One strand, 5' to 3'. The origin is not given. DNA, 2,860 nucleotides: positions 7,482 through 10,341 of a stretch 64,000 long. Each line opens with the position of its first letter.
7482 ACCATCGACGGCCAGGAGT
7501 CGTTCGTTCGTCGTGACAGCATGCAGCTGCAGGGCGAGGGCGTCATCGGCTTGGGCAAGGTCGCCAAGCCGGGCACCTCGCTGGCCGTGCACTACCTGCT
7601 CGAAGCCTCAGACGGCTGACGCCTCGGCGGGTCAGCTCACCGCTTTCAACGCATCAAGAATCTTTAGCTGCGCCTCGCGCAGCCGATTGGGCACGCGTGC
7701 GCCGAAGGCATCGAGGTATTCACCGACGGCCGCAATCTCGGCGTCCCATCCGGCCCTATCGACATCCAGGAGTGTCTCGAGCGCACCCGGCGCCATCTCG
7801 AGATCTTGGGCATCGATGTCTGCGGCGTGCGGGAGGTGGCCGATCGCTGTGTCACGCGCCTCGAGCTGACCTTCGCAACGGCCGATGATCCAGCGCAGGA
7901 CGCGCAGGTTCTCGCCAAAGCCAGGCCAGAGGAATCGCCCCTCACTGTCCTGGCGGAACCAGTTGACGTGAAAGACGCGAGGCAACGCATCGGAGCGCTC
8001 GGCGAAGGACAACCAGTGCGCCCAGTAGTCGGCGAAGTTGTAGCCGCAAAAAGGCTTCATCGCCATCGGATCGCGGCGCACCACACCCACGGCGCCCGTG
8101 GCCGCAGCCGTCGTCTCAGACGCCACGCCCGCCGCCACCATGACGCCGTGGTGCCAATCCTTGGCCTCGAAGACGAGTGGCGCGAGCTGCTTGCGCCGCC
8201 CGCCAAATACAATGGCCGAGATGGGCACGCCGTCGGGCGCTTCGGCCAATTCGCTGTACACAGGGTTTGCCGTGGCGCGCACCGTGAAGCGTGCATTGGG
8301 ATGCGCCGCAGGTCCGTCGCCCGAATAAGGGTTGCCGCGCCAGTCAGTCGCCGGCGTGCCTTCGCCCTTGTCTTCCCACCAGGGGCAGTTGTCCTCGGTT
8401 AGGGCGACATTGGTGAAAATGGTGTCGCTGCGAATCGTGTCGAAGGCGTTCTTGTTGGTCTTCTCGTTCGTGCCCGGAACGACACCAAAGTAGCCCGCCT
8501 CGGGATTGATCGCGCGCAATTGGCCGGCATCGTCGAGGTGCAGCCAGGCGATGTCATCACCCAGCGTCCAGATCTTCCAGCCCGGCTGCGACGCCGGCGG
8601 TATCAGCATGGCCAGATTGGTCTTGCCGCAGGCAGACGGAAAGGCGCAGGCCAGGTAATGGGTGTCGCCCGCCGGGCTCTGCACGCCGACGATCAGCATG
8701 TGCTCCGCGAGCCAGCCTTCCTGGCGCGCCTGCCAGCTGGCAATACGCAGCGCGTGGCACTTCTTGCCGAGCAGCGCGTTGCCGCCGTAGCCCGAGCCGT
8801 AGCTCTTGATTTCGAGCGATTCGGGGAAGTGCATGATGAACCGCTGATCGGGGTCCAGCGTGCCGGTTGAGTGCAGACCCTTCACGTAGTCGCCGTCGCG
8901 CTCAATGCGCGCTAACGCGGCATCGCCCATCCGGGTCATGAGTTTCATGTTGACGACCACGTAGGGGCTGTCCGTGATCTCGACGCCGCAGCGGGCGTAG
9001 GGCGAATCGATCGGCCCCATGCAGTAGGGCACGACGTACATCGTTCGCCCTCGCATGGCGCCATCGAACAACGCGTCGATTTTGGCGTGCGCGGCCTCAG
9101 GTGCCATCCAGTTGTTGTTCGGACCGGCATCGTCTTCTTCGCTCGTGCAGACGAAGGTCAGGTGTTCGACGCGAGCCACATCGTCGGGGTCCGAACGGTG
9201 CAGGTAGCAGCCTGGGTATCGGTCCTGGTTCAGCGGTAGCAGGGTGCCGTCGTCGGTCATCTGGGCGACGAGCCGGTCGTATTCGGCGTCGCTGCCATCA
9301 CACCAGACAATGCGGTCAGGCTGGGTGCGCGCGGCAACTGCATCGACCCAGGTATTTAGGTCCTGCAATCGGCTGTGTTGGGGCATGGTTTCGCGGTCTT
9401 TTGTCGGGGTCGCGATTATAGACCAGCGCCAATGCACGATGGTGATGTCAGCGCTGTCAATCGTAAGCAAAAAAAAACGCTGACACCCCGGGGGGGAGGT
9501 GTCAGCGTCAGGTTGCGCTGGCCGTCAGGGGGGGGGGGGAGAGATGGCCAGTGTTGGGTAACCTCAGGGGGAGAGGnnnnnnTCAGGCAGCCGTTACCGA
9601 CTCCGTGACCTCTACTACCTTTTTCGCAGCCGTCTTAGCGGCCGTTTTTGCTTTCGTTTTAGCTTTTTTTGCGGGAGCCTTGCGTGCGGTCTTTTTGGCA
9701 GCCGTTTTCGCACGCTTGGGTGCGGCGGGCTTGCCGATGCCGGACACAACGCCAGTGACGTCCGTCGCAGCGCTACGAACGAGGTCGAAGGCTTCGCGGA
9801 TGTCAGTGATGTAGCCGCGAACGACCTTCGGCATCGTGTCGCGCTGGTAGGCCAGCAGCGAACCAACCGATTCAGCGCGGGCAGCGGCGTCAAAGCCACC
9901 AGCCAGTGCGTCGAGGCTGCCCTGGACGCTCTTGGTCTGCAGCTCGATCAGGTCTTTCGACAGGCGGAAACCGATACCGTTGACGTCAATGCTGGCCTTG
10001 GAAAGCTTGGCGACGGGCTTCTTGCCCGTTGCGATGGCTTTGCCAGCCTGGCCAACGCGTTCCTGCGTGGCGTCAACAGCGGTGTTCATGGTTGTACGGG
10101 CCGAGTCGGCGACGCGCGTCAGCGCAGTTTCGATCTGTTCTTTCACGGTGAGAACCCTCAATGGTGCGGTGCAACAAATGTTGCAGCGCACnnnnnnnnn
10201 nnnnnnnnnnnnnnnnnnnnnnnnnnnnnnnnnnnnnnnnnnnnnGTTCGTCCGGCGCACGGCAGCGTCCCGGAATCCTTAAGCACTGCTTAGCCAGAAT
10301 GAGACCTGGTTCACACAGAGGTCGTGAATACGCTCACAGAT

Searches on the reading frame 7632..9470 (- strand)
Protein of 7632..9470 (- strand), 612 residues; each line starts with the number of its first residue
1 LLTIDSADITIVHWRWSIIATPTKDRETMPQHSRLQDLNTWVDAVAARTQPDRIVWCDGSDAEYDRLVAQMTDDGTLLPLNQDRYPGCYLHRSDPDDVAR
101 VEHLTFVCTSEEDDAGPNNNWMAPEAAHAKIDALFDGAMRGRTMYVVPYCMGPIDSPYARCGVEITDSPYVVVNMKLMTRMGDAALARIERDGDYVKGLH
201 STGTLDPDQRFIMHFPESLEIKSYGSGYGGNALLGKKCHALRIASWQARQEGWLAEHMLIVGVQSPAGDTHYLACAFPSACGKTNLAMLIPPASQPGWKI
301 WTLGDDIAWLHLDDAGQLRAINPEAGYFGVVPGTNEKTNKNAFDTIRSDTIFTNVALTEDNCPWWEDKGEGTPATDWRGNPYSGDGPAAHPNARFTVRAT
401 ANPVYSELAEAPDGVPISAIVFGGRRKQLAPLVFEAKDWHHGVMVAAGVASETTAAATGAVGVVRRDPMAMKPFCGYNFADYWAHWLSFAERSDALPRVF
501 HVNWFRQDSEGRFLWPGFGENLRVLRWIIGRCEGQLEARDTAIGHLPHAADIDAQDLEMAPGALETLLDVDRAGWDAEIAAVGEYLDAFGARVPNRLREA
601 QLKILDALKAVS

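Call 6: search_protein_families(library=pfam, proteins=[window:7632-9470:-], max_evalue=0.01)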
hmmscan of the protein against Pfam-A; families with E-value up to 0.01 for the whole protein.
window:7632-9470:- (612 aa): 2 families
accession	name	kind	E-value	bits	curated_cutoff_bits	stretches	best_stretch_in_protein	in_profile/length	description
PF00821.23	PEPCK_GTP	-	1.1e-146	488.7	23.8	1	253-600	1-350/357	Phosphoenolpyruvate carboxykinase C-terminal P-loop domain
PF17297.7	PEPCK_N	-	4.8e-87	291.6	23.8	1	41-249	2-218/218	Phosphoenolpyruvate carboxykinase N-terminal domain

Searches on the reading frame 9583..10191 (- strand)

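Call 93: search_protein_families(library=pfam, proteins=[window:9583-10191:-], max_evalue=0.00001)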
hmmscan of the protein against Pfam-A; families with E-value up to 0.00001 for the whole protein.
window:9583-10191:- (202 aa): 1 family
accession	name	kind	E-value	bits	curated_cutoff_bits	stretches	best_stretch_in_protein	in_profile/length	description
PF09361.15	Phasin_2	-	3.8e-06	27.5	24.9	1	70-150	17-97/100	Phasin protein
